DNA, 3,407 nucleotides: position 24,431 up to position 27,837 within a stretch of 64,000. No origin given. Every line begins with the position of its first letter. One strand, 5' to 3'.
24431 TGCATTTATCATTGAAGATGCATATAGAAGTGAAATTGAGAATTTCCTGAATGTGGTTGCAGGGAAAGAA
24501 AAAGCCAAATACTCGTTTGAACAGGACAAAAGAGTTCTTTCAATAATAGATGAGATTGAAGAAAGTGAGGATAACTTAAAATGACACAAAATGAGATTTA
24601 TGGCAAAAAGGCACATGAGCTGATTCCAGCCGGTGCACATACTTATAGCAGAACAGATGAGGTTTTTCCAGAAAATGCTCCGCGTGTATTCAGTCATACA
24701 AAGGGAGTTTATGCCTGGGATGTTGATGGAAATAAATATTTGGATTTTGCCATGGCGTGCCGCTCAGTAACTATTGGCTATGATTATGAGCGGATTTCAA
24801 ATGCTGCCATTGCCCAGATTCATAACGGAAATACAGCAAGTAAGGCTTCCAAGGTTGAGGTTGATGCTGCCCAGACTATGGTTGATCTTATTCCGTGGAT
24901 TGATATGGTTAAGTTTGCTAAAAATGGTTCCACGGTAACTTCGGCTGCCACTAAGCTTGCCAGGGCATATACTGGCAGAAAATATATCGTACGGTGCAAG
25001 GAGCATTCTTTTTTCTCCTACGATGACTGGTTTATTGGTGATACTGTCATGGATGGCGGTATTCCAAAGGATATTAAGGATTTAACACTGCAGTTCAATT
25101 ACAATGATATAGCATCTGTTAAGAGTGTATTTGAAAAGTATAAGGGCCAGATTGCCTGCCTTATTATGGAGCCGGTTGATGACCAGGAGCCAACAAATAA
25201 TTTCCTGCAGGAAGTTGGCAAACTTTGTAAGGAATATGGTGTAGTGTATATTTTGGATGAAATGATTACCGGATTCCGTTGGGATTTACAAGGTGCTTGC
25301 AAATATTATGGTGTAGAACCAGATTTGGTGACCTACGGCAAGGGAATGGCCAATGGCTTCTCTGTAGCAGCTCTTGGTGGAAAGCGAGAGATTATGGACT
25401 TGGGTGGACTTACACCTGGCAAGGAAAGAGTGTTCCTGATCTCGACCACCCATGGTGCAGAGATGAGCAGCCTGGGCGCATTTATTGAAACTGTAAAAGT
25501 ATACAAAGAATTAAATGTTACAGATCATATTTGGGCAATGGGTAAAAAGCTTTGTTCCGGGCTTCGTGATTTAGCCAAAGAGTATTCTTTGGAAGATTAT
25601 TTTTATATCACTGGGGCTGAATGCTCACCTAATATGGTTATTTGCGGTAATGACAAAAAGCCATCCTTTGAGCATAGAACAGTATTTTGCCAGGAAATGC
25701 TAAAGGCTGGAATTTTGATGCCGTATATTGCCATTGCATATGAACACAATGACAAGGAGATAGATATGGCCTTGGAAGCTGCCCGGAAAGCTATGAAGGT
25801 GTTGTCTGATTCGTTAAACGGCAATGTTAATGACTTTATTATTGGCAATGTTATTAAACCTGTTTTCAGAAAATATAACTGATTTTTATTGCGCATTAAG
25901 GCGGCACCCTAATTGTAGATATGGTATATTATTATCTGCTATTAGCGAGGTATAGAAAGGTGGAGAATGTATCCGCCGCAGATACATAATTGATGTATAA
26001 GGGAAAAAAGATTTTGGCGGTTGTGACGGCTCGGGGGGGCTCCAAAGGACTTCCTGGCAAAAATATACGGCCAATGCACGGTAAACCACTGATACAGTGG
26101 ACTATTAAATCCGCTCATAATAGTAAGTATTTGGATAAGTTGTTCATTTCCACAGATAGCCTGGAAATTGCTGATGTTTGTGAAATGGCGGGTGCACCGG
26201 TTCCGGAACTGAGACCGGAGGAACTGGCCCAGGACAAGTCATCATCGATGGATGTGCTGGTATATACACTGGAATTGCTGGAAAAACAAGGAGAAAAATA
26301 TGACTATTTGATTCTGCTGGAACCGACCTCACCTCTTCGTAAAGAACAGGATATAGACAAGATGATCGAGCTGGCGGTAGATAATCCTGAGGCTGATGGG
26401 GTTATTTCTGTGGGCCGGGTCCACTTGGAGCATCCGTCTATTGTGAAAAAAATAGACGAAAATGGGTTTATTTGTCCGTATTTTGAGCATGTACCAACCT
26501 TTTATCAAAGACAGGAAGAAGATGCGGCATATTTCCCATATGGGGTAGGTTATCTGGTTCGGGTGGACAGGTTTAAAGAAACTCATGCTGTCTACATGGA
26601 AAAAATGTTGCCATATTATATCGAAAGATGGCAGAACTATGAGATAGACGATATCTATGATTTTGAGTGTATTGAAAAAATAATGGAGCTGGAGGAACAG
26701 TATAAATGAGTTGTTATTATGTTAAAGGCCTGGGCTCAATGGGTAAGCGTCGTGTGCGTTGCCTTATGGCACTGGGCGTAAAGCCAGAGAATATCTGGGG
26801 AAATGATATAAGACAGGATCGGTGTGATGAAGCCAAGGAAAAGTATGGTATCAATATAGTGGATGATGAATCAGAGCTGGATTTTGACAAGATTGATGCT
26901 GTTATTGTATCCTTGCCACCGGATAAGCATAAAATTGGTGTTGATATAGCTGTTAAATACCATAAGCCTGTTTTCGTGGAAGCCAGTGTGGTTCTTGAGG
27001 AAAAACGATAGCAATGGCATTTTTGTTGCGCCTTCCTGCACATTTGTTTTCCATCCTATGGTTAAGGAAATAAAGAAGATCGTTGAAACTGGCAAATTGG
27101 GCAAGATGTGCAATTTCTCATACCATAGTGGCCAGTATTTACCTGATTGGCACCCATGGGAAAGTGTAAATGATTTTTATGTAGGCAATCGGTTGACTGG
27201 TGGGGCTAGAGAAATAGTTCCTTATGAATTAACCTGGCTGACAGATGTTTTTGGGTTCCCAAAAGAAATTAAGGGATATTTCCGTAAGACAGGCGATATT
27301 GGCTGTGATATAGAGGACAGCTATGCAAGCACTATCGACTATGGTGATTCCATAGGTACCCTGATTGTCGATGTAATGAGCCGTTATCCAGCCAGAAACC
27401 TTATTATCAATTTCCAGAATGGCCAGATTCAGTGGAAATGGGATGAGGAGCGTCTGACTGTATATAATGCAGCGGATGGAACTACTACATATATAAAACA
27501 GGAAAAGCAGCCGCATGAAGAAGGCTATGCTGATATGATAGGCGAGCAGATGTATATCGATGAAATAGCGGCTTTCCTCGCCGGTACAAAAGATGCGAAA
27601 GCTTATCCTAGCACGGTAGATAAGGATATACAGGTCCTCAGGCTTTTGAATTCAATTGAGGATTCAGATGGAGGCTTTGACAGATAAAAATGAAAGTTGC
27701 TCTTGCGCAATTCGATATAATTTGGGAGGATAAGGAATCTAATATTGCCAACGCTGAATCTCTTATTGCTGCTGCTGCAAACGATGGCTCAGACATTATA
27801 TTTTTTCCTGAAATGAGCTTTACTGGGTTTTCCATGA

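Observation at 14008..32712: Legionaminic/neuraminic-type nonulosonic acid island grafted onto the LPS inner-core (heptose) locus of a diderm Firmicute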

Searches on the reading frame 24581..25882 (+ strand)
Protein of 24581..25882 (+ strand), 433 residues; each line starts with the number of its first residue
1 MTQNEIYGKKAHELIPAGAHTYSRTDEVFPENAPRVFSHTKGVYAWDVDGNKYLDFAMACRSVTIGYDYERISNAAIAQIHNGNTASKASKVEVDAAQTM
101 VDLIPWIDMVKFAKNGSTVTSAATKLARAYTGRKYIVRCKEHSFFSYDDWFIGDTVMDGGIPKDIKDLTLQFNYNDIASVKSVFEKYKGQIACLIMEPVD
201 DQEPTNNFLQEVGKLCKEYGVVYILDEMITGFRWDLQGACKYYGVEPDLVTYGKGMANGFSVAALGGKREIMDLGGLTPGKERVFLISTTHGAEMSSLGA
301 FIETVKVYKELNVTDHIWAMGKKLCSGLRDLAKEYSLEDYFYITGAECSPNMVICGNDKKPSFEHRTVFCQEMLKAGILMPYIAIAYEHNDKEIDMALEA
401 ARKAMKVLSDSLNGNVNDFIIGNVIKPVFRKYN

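Call 4: search_protein_families(library=pfam, proteins=[window:24581-25882:+])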
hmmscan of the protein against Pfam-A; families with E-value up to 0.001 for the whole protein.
window:24581-25882:+ (433 aa): 1 family
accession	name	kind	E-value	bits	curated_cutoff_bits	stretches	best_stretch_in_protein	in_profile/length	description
PF00202.27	Aminotran_3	-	8.4e-42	143.7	30.5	1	34-379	10-370/403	Aminotransferase class-III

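Call 6: search_protein_families(library=ncbifam, proteins=[window:24581-25882:+], max_evalue=0.00001)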
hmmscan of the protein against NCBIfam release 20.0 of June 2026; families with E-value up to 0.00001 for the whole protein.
window:24581-25882:+ (433 aa): 68 families (the best 25 are shown)
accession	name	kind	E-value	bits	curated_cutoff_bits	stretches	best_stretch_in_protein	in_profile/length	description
NF004856.0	PRK06209.1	equivalog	4e-176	585.9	486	1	5-433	12-441/450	glutamate-1-semialdehyde 2,1-aminomutase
NF000818.0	PRK00062.1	subfamily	4.1e-66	223.4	398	1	3-408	5-427/429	glutamate-1-semialdehyde 2,1-aminomutase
TIGR00713.1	hemL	equivalog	3.8e-63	213.6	527.3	1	9-406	7-421/423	glutamate-1-semialdehyde 2,1-aminomutase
NF041362.1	GntE_guanitoxin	equivalog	7.4e-63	212.6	525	1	6-345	10-360/426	guanitoxin biosynthesis PLP-dependent transaminase GntE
NF009055.0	PRK12389.1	equivalog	3.1e-49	167.8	637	1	4-409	6-429/431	glutamate-1-semialdehyde 2,1-aminomutase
NF005993.0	PRK08117.1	subfamily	3.1e-34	118.3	574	2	175-337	190-352/433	aspartate aminotransferase family protein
NF004426.0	PRK05769.1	equivalog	1e-33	116.8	552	2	190-380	221-405/441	acetyl ornithine aminotransferase family protein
TIGR00707.1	argD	subfamily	1.8e-33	115.9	410.05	1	36-336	12-314/381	acetylornithine/succinylornithine family transaminase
TIGR01885.1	Orn_aminotrans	equivalog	2.3e-31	108.9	378.4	1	33-334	19-329/402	ornithine--oxo-acid transaminase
NF001864.0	PRK00615.1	equivalog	1.9e-30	105.8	706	1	11-328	14-339/433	glutamate-1-semialdehyde aminotransferase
NF006368.0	PRK08593.1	equivalog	1.4e-29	103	570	2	177-386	194-403/448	aspartate aminotransferase family protein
NF002797.0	PRK02936.1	equivalog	2e-28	99.3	496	1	37-330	15-305/385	acetylornithine transaminase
NF004718.0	PRK06062.1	subfamily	3.3e-28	98.4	472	2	190-336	217-365/454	hypothetical protein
NF005376.0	PRK06918.1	equivalog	5.6e-28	97.5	676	2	189-380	218-407/451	4-aminobutyrate--2-oxoglutarate transaminase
NF006228.0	PRK08360.1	equivalog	1.5e-25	89.7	608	2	177-381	189-393/443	aspartate aminotransferase family protein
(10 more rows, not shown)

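Call 26: find_homologous_proteins(query=window:24581-25882:+, max_evalue=1e-40)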
Query window:24581-25882:+ (433 aa): 7994 proteins with E <= 1e-40 among 8000 candidates; the best 120 are listed.
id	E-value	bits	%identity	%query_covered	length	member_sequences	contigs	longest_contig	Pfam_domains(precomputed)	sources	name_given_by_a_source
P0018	1.6e-296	1001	100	100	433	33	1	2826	PF00202.28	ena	-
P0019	8.7e-285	962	95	100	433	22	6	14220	PF00202.28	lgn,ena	-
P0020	2.2e-279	944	93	100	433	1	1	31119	PF00202.28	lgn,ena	-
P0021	1.9e-271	918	90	100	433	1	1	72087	PF00202.28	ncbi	-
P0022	1.9e-271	918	90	100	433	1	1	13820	PF00202.28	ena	-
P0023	2.5e-262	888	87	100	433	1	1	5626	PF00202.28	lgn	-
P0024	6.1e-262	887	87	100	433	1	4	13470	PF00202.28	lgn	-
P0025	9.0e-262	886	87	100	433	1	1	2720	PF00202.28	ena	-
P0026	1.1e-261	886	87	100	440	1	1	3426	PF00202.28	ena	-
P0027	2.3e-261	885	86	100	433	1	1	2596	PF00202.28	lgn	-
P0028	2.0e-260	882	87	100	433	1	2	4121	PF00202.28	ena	-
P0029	4.5e-257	871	84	100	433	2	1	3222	PF00202.28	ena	-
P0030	1.2e-255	866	84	100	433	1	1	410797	PF00202.28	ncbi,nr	ncbi:MAG: glutamate-1-semialdehyde 2,1-aminomutase [Lachnospiraceae bacterium]|nr:glutamate-1-semial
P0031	2.9e-255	865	84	100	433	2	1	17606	PF00202.28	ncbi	-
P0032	1.8e-254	862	85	100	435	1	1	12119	PF00202.28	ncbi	-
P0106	1.9e-240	816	81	100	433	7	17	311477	PF00202.28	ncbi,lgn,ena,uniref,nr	ncbi:glutamate-1-semialdehyde 2,1-aminomutase [Eubacterium ruminantium]|uniref:Glutamate-1-semialdeh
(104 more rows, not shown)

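Call 28: find_encoding_contigs(protein=P0106, flank=10000, max_places=2)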
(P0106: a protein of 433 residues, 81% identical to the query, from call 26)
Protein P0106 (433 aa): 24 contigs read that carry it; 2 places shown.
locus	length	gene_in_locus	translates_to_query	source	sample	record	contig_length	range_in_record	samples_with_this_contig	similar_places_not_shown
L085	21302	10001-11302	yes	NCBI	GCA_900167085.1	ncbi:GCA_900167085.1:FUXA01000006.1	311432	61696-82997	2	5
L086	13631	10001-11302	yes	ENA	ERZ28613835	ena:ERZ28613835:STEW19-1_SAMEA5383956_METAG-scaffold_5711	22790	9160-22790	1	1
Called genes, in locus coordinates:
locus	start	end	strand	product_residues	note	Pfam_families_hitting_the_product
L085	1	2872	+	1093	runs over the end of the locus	PF13401:AAA_22 (weak)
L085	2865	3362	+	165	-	-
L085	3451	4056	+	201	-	PF12802:MarR_2 (faint), PF00717:Peptidase_S24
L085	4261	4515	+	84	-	-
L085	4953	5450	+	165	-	-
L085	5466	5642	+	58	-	-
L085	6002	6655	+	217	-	PF17989:ALP_N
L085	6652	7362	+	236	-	-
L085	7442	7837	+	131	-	PF13304:AAA_21 (weak)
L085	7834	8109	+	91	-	-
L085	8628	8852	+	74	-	PF13817:DDE_Tnp_IS66_C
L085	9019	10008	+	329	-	PF01408:GFO_IDH_MocA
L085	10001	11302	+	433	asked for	PF00202:Aminotran_3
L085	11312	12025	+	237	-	PF02348:CTP_transf_3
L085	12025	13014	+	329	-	PF01408:GFO_IDH_MocA, PF03807:F420_oxidored (weak), PF22725:GFO_IDH_MocA_C3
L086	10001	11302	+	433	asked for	PF00202:Aminotran_3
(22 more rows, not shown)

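Call 29: find_encoding_contigs(protein=P0021, flank=10000, max_places=2)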
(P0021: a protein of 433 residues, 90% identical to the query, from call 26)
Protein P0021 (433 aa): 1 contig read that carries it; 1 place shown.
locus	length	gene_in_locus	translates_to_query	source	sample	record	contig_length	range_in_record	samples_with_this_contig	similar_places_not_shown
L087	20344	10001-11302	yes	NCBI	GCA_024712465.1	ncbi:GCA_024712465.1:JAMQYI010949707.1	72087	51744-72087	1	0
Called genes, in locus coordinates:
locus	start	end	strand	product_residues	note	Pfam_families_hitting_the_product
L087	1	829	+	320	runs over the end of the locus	PF13489:Methyltransf_23, PF13649:Methyltransf_25, PF13847:Methyltransf_31, PF08241:Methyltransf_11, PF08242:Methyltransf_12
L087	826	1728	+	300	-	PF00389:2-Hacid_dh, PF02826:2-Hacid_dh_C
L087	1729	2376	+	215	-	PF00702:Hydrolase, PF13419:HAD_2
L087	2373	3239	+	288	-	PF01073:3Beta_HSD, PF01370:Epimerase, PF02719:Polysacc_synt_2, PF04321:RmlD_sub_bind, PF05368:NmrA, PF07993:NAD_binding_4 (faint), PF13460:NAD_binding_10, PF16363:GDP_Man_Dehyd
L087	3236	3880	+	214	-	PF04199:Cyclase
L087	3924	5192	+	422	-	-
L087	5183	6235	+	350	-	PF00571:CBS (faint), PF00483:NTP_transferase, PF12804:NTP_transf_3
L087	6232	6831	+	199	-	PF17836:PglD_N, PF14602:Hexapep_2 (faint), PF25087:GMPPB_C (weak), PF25084:LbH_EIF2B (weak), PF00132:Hexapep (weak)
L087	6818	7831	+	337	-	PF03102:NeuB, PF08666:SAF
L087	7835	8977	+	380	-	PF02350:Epimerase_2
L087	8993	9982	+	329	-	PF01408:GFO_IDH_MocA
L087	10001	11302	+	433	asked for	PF00202:Aminotran_3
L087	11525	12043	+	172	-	-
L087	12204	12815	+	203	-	PF02348:CTP_transf_3 (weak)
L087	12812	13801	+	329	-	PF22725:GFO_IDH_MocA_C3 (weak)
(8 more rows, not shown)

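Call 63: search_solved_structures(query=window:24581-25882:+, max_evalue=1e-30)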
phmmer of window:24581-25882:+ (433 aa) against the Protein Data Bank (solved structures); distinct sequences matched with E-value up to 1e-30: 20.
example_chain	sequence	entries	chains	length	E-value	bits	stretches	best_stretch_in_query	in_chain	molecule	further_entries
4e77_A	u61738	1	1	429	1.5e-49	171.9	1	5-341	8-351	Glutamate-1-semialdehyde 2,1-aminomutase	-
2e7u_A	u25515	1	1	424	5.5e-45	156.9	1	5-405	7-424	Glutamate-1-semialdehyde 2,1-aminomutase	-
5i92_A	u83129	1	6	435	1.2e-44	155.8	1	3-408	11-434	Glutamate-1-semialdehyde 2,1-aminomutase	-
2cfb_A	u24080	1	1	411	2.1e-44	155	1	33-338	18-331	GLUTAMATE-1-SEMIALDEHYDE 2,1-AMINOMUTASE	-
3fqa_A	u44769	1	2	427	1.3e-42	149.1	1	5-406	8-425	Glutamate-1-semialdehyde 2,1-aminomutase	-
3fq8_A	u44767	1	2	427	2.4e-42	148.2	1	5-406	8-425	Glutamate-1-semialdehyde 2,1-aminomutase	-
6w80_A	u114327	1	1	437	2.5e-42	148.2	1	9-330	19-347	Glutamate-1-semialdehyde 2,1-aminomutase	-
2gsa_A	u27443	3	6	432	3.4e-42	147.7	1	5-406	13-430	GLUTAMATE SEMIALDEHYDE AMINOTRANSFERASE | PROTEIN (GLUTAMATE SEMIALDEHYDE AMINOTRANSFERASE)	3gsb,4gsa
3fq7_A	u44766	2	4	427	6.2e-42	146.8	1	5-406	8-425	Glutamate-1-semialdehyde 2,1-aminomutase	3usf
2hoy_A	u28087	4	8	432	6.5e-42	146.8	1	5-406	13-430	Glutamate-1-semialdehyde 2,1-aminomutase (GSAM) apo-form | Glutamate-1-semialdehyde 2,1-aminomutase (GSAM) pmp-form | Glutamate-1-semialdehyde 2,1-aminomutase (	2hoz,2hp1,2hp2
3l44_A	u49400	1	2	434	5.3e-41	143.8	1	2-410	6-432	Glutamate-1-semialdehyde 2,1-aminomutase 1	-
5hdm_A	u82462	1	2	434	5.5e-40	140.4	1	11-334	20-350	Glutamate-1-semialdehyde 2,1-aminomutase 1, chloroplastic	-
3bs8_A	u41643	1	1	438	1e-39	139.5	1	9-405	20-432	Glutamate-1-semialdehyde 2,1-aminomutase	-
3k28_A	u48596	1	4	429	4.2e-39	137.5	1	10-408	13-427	Glutamate-1-semialdehyde 2,1-aminomutase 2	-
6hbs_A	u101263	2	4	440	9.8e-39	136.3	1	8-406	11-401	Aminopentol aminotransferase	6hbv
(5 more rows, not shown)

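Call 86: search_dna_similar(query=window:24581-25882:+, collection=plasmids, mode=protein, max_evalue=1e-60, max_rows=12)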
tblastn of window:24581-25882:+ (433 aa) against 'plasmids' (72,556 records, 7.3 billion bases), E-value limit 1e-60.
Records with a match: 37; places in all: 37; records where one place covers at least 80% of the query: 37.
Best place of each record, by identity: <60% 37.
By first word of the organism name: Rhizobium 8; Sinorhizobium 6; Shinella 6; Streptomyces 3; Rhodobacteraceae 1; Agrobacterium 1; Ochrobactrum 1; Neorhizobium 1; Qingshengfaniella 1; Roseateles 1; and 8 more.
By predicted mobility (MOB-suite, as given by PLSDB): non-mobilizable 29; conjugative 6; mobilizable 2.
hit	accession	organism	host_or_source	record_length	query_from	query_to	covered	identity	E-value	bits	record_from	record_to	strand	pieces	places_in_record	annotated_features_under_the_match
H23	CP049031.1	Rhodobacteraceae bacterium SC52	Apostichopus japonicus,pure ...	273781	2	433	99%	46.0%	7e-112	431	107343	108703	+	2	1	none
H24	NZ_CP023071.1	Sinorhizobium fredii CCBAU 83666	G.max,nodule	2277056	9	433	98%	43.7%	7e-122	397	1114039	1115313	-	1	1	record has no annotation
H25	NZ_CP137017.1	Sinorhizobium fredii GR64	Phaseolus vulgaris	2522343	9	433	98%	43.7%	4e-121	395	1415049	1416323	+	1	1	record has no annotation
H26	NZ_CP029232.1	Sinorhizobium fredii CCBAU 45436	Glycine max,cell culture,plant root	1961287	9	433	98%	43.4%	5e-121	394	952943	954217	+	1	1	record has no annotation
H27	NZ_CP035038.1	Sinorhizobium fredii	single cell,soil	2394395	9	433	98%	43.4%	2e-120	392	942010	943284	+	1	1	none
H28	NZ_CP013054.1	Sinorhizobium americanum CCGM7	Phaseolus vulgaris,root nodules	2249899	9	433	98%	43.2%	6e-119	388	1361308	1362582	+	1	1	none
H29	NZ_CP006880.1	Rhizobium gallicum bv. gallicum R602sp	Phaseolus vulgaris,whole ...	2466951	4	433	99%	42.5%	3e-119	390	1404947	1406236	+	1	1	record has no annotation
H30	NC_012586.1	Sinorhizobium fredii NGR234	-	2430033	9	433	98%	43.0%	9e-121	394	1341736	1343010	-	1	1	record has no annotation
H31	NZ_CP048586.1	Agrobacterium pusense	walnut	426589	9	433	98%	43.0%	2e-116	381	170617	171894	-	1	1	glutamate-1-semialdehyde 2,1-aminomutase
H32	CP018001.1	Rhizobium sp. Y9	Veronaeopsis simplex Y34,cell culture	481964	9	433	98%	43.0%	2e-116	381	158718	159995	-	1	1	glutamate-1-semialdehyde 2,1-aminomutase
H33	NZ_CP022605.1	Ochrobactrum quorumnocens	cell culture,rhizosphere of potato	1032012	4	433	99%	42.2%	7e-117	382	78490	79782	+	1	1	record has no annotation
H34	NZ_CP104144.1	Rhizobium sullae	Sulla coronaria,cell culture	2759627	9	433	98%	42.7%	5e-119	389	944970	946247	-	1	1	record has no annotation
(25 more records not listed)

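Call 87: get_annotated_region(hit=H31, flank=9000)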
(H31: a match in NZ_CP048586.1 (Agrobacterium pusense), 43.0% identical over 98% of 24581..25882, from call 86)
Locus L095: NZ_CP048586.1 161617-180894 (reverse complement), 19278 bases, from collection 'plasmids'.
description: Agrobacterium pusense strain CC001 plasmid pAt1, complete sequence
organism: Agrobacterium pusense (NCBI taxid 648995)
taxonomy: Bacteria; Pseudomonadota; Alphaproteobacteria; Hyphomicrobiales; Rhizobiaceae; Agrobacterium; Agrobacterium pusense
host: -; source: walnut; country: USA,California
typing (MOB-suite, as given by PLSDB): non-mobilizable; mating-pair formation MPF_T
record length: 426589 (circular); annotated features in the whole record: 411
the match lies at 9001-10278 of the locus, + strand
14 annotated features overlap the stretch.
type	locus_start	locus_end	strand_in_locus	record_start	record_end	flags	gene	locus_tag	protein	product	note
CDS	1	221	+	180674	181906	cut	-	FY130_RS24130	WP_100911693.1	polysaccharide pyruvyl transferase family protein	-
CDS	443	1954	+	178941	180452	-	-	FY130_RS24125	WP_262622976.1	oligosaccharide flippase family protein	-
CDS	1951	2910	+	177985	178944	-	-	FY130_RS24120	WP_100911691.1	glycosyltransferase family A protein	-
CDS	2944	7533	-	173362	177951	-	-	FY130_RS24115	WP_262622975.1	CheR family methyltransferase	-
CDS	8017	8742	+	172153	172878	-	-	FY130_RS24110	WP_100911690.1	response regulator transcription factor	GO:0000160 - phosphorelay signal transduction system [Evidence IEA]; GO:0006355 - regulation of DNA-templated ...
CDS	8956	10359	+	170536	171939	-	-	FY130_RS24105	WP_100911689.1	glutamate-1-semialdehyde 2,1-aminomutase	-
CDS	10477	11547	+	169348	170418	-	-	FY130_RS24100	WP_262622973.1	NAD(P)-dependent oxidoreductase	-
CDS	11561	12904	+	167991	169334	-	-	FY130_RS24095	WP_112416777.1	DUF4910 domain-containing protein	-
CDS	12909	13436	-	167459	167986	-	rfbC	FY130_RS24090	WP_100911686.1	dTDP-4-dehydrorhamnose 3,5-epimerase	GO:0019305 - dTDP-rhamnose biosynthetic process [Evidence IEA]; GO:0009243 - O antigen biosynthetic process [Evidence ...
CDS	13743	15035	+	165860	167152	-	-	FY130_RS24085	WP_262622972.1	class I SAM-dependent methyltransferase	-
CDS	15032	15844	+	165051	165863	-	-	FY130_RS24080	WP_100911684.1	glucose-1-phosphate cytidylyltransferase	-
CDS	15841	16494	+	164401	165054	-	-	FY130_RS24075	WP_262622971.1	PIG-L deacetylase family protein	-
CDS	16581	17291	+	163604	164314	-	-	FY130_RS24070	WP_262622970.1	response regulator transcription factor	GO:0000160 - phosphorelay signal transduction system [Evidence IEA]; GO:0006355 - regulation of DNA-templated ...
CDS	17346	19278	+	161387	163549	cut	-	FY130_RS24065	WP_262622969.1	polysaccharide biosynthesis tyrosine autokinase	-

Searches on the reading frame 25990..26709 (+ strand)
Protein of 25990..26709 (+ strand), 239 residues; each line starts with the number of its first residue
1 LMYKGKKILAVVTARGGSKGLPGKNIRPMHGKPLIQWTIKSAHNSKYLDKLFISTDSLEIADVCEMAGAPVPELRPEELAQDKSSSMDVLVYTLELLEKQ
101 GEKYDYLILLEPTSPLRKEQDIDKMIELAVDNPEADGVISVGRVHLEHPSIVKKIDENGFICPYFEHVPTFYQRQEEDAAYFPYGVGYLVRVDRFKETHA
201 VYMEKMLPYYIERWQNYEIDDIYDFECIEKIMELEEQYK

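Call 4: search_protein_families(library=pfam, proteins=[window:25990-26709:+])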
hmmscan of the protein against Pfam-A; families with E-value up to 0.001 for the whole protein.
window:25990-26709:+ (239 aa): 1 family
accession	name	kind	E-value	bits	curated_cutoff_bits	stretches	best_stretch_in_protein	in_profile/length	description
PF02348.25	CTP_transf_3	-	2e-26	93.6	22.6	1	10-231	2-205/217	Cytidylyltransferase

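Call 6: search_protein_families(library=ncbifam, proteins=[window:25990-26709:+], max_evalue=0.00001)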
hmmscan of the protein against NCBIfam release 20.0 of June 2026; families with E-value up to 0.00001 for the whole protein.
window:25990-26709:+ (239 aa): 6 families
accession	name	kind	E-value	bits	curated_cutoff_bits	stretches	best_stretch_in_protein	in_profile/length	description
TIGR03584.1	PseF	equivalog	6.1e-39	134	205.7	1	9-229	1-217/222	pseudaminic acid cytidylyltransferase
NF009905.0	PRK13368.1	subfamily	2.7e-13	49.8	255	1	7-182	2-171/243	3-deoxy-manno-octulosonate cytidylyltransferase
NF003952.0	PRK05450.1-5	subfamily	3.5e-13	49.3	193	1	7-176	2-167/250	3-deoxy-manno-octulosonate cytidylyltransferase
NF003950.0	PRK05450.1-3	subfamily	2e-11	43.7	234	1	8-144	3-132/248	3-deoxy-manno-octulosonate cytidylyltransferase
TIGR00466.1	kdsB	equivalog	3.5e-06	26.6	155.2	1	10-71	5-65/241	3-deoxy-manno-octulosonate cytidylyltransferase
NF003948.0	PRK05450.1-1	equivalog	4.1e-06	26.2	281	1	6-147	4-137/248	3-deoxy-manno-octulosonate cytidylyltransferase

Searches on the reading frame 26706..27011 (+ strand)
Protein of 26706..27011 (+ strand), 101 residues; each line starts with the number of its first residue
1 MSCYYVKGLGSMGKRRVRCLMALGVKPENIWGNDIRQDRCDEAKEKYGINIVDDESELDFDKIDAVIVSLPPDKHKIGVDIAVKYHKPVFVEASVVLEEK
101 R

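Call 4: search_protein_families(library=pfam, proteins=[window:26706-27011:+])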
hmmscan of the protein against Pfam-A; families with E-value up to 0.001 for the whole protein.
window:26706-27011:+ (101 aa): 2 families
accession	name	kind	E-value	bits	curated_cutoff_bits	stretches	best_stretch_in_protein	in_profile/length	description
PF01408.29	GFO_IDH_MocA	-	1.2e-05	26.4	24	1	8-92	7-92/120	Oxidoreductase family, NAD-binding Rossmann fold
PF03807.23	F420_oxidored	-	1.5e-05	25.9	21.6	1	8-76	6-73/94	NADP oxidoreductase coenzyme F420-dependent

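Call 6: search_protein_families(library=ncbifam, proteins=[window:26706-27011:+], max_evalue=0.00001)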
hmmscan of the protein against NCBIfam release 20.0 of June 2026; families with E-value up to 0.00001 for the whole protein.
window:26706-27011:+ (101 aa): 0 families

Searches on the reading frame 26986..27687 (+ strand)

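Call 4: search_protein_families(library=pfam, proteins=[window:26986-27687:+])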
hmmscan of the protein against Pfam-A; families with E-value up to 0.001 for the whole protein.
window:26986-27687:+ (233 aa): 1 family
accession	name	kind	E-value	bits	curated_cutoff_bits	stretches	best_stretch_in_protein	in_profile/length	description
PF22725.1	GFO_IDH_MocA_C3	-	5.2e-07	30.1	27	1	27-148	2-123/124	GFO/IDH/MocA C-terminal domain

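Call 6: search_protein_families(library=ncbifam, proteins=[window:26986-27687:+], max_evalue=0.00001)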
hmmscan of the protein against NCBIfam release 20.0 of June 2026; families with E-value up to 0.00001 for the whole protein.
window:26986-27687:+ (233 aa): 0 families
